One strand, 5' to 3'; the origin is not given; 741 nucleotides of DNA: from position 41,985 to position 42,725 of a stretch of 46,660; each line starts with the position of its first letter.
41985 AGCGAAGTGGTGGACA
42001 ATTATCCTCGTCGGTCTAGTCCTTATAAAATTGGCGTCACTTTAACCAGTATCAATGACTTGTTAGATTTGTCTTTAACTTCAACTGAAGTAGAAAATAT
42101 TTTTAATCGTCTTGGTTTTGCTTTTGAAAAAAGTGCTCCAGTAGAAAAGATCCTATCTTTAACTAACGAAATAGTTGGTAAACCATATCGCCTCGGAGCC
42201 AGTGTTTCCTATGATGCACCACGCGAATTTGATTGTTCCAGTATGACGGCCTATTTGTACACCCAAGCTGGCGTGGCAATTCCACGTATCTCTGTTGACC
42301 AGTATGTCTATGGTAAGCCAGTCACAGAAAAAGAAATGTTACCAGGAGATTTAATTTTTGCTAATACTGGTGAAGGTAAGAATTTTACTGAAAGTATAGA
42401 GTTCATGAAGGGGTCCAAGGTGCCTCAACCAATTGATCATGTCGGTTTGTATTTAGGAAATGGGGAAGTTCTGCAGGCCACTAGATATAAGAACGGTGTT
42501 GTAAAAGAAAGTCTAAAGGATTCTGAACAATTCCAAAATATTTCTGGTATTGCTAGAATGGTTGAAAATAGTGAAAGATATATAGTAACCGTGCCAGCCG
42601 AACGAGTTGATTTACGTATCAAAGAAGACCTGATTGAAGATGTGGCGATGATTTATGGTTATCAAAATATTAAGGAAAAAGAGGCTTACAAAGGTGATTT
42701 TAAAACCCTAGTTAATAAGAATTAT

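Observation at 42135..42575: NlpC/P60 papain-like hydrolase domain inserted inside the B5 domain of PheRS beta subunit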

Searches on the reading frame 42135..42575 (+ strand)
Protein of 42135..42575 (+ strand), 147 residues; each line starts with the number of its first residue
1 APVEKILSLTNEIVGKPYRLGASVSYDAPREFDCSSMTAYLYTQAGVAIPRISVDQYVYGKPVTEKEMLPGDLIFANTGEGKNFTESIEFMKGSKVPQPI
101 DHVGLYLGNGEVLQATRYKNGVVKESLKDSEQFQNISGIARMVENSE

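Call 3: search_protein_families(library=pfam, proteins=[window:42135-42575:+], max_evalue=0.01)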
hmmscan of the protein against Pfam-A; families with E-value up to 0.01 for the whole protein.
window:42135-42575:+ (147 aa): 1 family
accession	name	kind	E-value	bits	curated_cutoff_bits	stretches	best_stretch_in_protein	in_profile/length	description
PF00877.26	NLPC_P60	-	2.4e-19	69.7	23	2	15-81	1-64/105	NlpC/P60 family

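Call 4: search_protein_families(library=ncbifam, proteins=[window:42135-42575:+], max_evalue=0.01)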
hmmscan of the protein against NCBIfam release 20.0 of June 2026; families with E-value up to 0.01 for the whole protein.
window:42135-42575:+ (147 aa): 9 families
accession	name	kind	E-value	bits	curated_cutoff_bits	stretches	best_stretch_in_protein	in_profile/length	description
NF010495.0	PRK13914.1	equivalog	1.3e-14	54.1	647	1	14-140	377-479/481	invasion associated endopeptidase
NF033742.1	NlpC_p60_RipB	exception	8.8e-13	48.4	335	1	31-125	114-189/206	NlpC/P60 family peptidoglycan endopeptidase RipB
NF033743.1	NlpC_inact_RipD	exception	2.4e-11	43.4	215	1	31-77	92-138/181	NlpC/P60 family peptidoglycan-binding protein RipD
NF038345.1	wall_hydro_RipC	exception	3.7e-11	43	425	1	14-74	262-318/362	peptidoglycan hydrolase RipC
NF046048.1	NlpC_P60_DIP1281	equivalog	5.2e-10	38.8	517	1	32-75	498-541/587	DIP1281 family NlpC/P60 protein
NF040678.1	EntFM_CwpFM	equivalog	8.7e-10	38.2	720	1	5-138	314-426/430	enterotoxin EntFM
NF008096.1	PRK10838.1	equivalog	2.9e-08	33.7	186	1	5-130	70-173/189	bifunctional murein DD-endopeptidase/murein LD-carboxypeptidase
NF033741.1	NlpC_p60_RipA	exception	1.1e-06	28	625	1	32-116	366-431/457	NlpC/P60 family peptidoglycan endopeptidase RipA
NF008552.0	PRK11479.1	equivalog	0.0036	16.5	279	0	61-129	58-118/274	YaeF family permuted papain-like enzyme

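Call 12: search_solved_structures(query=window:42138-42575:+, max_evalue=0.01, show_alignments=3)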
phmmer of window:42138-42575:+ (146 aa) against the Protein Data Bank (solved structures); distinct sequences matched with E-value up to 0.01: 34.
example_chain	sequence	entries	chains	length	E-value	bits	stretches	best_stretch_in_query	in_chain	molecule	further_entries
7cfl_A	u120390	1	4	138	5.6e-15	58.7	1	3-119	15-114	Putative cell wall hydrolase phosphatase-associated protein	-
8er5_A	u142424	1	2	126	1.2e-13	54.4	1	9-76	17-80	NlpC/P60 domain-containing protein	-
8v3w_H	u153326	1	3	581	4.3e-13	52.6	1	5-75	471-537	Hub-Hydrolase (CD1368)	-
4xcm_A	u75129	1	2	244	1.4e-12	51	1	9-78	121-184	Cell wall-binding endopeptidase-related protein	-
3pbi_A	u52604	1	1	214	1.5e-09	41.1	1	30-83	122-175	INVASION PROTEIN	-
3i86_A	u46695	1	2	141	6.4e-09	39.1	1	30-81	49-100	Putative uncharacterized protein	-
23tz_A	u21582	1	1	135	3.1e-08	36.9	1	2-77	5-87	Peptidoglycan DL-endopeptidase CwlO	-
8wt3_A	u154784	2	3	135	3.1e-08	36.9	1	2-77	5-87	Peptidoglycan DL-endopeptidase CwlO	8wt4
4fdy_A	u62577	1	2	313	6.9e-08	35.8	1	13-101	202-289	Similar to lipoprotein, NLP/P60 family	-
8auc_A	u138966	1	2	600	4.4e-07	33.2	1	30-78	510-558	Cell wall-associated hydrolases (Invasion-associated proteins)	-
8aud_A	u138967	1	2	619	5.2e-07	32.9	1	30-78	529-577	Cell wall-associated hydrolases (Invasion-associated proteins)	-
2xiv_A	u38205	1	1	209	1.2e-06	31.8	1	30-81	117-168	HYPOTHETICAL INVASION PROTEIN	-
3pbc_A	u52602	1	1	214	1.3e-06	31.7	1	30-81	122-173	INVASION PROTEIN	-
3ne0_A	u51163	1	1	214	1.3e-06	31.7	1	30-81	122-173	Resuscitation promoting factor Interacting Protein A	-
9ubf_A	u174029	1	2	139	5.1e-06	29.7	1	28-111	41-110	Cell wall hydrolase Tn916-like,CTn7-Orf16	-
8idc_E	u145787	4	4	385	5.2e-06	29.7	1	13-73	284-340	NlpC/P60 family protein | Probable endopeptidase MT2245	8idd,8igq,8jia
6biq_A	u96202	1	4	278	1.1e-05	28.6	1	26-121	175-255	Clan CA, family C40, NlpC/P60 superfamily cysteine peptidase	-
3h41_A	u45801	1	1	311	1.9e-05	27.9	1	30-88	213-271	NLP/P60 family protein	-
2hbw_A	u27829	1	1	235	1.9e-05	27.9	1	30-77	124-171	NLP/P60 protein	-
6bim_A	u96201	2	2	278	2.1e-05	27.7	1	13-120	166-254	Clan CA, family C40, NlpC/P60 superfamily cysteine peptidase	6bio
8ev4_A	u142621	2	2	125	0.00013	25.2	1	5-61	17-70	Clan CA, family C40, NlpC/P60 superfamily cysteine peptidase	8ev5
6b8c_A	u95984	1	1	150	0.0053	20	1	11-94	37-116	NLP/P60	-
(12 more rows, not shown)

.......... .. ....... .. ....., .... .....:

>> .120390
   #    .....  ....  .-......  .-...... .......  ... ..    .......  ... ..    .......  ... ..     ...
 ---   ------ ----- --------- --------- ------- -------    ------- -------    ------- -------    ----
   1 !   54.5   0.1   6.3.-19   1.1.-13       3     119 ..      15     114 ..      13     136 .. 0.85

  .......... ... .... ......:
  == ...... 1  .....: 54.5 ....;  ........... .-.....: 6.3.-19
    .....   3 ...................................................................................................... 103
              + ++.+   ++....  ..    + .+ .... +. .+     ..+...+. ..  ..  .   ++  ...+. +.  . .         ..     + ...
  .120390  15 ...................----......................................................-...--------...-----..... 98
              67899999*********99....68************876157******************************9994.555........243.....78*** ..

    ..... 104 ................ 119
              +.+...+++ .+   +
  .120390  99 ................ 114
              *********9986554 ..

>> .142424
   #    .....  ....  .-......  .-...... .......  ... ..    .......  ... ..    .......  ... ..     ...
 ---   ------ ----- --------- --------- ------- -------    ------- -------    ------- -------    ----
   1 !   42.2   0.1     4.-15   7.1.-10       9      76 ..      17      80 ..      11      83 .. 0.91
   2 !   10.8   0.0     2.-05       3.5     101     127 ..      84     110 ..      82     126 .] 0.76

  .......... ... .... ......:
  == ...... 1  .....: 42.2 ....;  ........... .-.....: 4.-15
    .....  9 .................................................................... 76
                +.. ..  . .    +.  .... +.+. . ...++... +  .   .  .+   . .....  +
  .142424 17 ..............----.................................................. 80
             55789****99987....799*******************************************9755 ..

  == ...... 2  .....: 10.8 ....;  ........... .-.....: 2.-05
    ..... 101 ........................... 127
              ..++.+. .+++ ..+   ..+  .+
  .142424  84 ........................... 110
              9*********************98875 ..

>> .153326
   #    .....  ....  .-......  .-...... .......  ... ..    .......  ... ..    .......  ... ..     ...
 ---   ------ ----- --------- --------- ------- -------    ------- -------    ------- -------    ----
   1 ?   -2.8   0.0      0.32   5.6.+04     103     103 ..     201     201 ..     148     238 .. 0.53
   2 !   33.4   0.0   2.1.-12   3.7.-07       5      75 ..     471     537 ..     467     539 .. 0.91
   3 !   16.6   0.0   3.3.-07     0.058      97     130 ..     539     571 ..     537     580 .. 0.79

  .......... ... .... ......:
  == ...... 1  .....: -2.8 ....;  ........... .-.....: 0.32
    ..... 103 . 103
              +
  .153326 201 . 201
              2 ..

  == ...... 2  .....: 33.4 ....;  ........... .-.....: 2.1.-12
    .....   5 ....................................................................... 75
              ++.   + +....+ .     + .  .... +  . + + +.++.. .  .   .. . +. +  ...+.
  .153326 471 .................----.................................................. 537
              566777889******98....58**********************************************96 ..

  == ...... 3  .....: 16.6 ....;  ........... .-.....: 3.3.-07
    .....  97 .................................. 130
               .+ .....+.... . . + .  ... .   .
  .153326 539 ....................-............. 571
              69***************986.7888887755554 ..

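Call 25: search_protein_representatives(protein=window:42138-42575:+)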
Query: 146 residues. Proteins with E-value up to 0.001 (for the whole library): 15830; up to 1e-10: 470; up to 1e-30: 81. The best 150 are listed.
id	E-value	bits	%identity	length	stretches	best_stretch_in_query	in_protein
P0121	3.3e-55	202.0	32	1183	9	5-114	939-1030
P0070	5.0e-54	198.2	63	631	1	1-144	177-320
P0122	2.5e-49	183.0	60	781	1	1-146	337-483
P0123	3.8e-45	169.5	55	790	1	1-145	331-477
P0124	4.9e-45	169.1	58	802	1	2-140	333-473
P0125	2.8e-44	166.7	55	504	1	7-142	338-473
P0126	5.2e-44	165.8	54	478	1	2-143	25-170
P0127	6.4e-44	165.5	54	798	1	1-142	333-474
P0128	5.0e-43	162.6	50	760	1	3-143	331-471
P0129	6.3e-43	162.3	49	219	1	3-144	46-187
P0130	3.7e-42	159.8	52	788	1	1-143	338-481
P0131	4.1e-42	159.6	52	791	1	1-141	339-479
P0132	8.3e-42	158.6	52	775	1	2-143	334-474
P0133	2.1e-41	157.3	56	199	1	3-142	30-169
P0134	3.3e-41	156.7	51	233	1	1-146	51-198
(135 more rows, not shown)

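Call 28: find_encoding_contigs(protein=P0129, flank=8000, max_places=4)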
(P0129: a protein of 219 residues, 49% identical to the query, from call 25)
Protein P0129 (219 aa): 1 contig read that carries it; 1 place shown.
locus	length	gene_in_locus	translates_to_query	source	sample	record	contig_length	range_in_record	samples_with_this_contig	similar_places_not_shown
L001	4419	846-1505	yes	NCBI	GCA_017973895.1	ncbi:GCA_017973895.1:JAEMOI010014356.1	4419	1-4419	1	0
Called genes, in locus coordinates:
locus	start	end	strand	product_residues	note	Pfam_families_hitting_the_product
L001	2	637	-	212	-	?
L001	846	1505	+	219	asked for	PF05708:Peptidase_C92 (faint), PF00877:NLPC_P60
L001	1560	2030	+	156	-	PF13529:Peptidase_C39_2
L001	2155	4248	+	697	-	PF02518:HATPase_c, PF00204:DNA_gyraseB, PF01751:Toprim, PF00986:DNA_gyraseB_C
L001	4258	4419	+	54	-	?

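Call 30: find_encoding_contigs(protein=P0133, flank=10000, max_places=3)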
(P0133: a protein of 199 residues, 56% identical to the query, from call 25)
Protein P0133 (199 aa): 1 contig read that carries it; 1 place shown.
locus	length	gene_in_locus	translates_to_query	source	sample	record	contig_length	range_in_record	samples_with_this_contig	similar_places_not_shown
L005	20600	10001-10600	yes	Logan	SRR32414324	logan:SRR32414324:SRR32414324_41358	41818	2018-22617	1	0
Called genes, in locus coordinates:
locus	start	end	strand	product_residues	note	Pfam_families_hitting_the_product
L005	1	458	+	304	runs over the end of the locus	PF02195:ParB_N, PF17762:HTH_ParB, PF23552:ParB_C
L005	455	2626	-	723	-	PF01751:Toprim, PF13662:Toprim_4 (faint), PF01131:Topoisom_bac, PF01396:Zn_ribbon_Top1, PF13368:Toprim_C_rpt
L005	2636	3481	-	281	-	PF02481:DNA_processg_A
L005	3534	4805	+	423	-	PF02403:Seryl_tRNA_N, PF00587:tRNA-synt_2b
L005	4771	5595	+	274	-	-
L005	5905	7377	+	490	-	-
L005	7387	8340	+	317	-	PF01207:Dus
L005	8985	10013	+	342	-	PF05496:RuvB_N, PF13177:DNA_pol3_delta2 (weak), PF00004:AAA, PF13401:AAA_22 (faint), PF13177:DNA_pol3_delta2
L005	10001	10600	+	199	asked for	PF00877:NLPC_P60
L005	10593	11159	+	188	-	PF13529:Peptidase_C39_2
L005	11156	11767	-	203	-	PF02353:CMAS (weak), PF05219:DREV, PF13489:Methyltransf_23, PF13847:Methyltransf_31 (weak), PF08241:Methyltransf_11, PF08242:Methyltransf_12, PF13649:Methyltransf_25 (weak)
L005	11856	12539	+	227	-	-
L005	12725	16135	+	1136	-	-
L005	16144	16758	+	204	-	PF13483:Lactamase_B_3, PF23023:Anti-Pycsar_Apyc1 (faint), PF12706:Lactamase_B_2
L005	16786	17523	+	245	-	PF10342:Kre9_KNH (weak)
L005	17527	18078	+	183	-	PF01928:CYTH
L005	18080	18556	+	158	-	PF00334:NDK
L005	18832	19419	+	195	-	PF00160:Pro_isomerase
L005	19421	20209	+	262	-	-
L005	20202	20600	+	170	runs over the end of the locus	PF00293:NUDIX (weak)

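Call 63: search_protein_families(library=phrogs, proteins=[window:42138-42575:+], max_evalue=0.001)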
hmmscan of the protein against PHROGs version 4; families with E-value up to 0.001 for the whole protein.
window:42138-42575:+ (146 aa): 6 families
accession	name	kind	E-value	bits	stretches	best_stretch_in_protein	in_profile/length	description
phrog_329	-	tail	2.5e-17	63.4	1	3-141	536-656/949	minor tail protein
phrog_12508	-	unknown function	7.4e-14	52.9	1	3-134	141-252/260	-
phrog_400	-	tail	8.3e-13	49.1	1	11-130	541-640/654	tail protein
phrog_2810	-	head and packaging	2e-07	30.7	1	6-107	514-611/952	virion structural protein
phrog_25111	-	tail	3.7e-07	30.7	1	29-115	236-308/333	tail protein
phrog_1015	-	tail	1.5e-06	28.1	1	24-136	678-786/795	tail protein with lysin activity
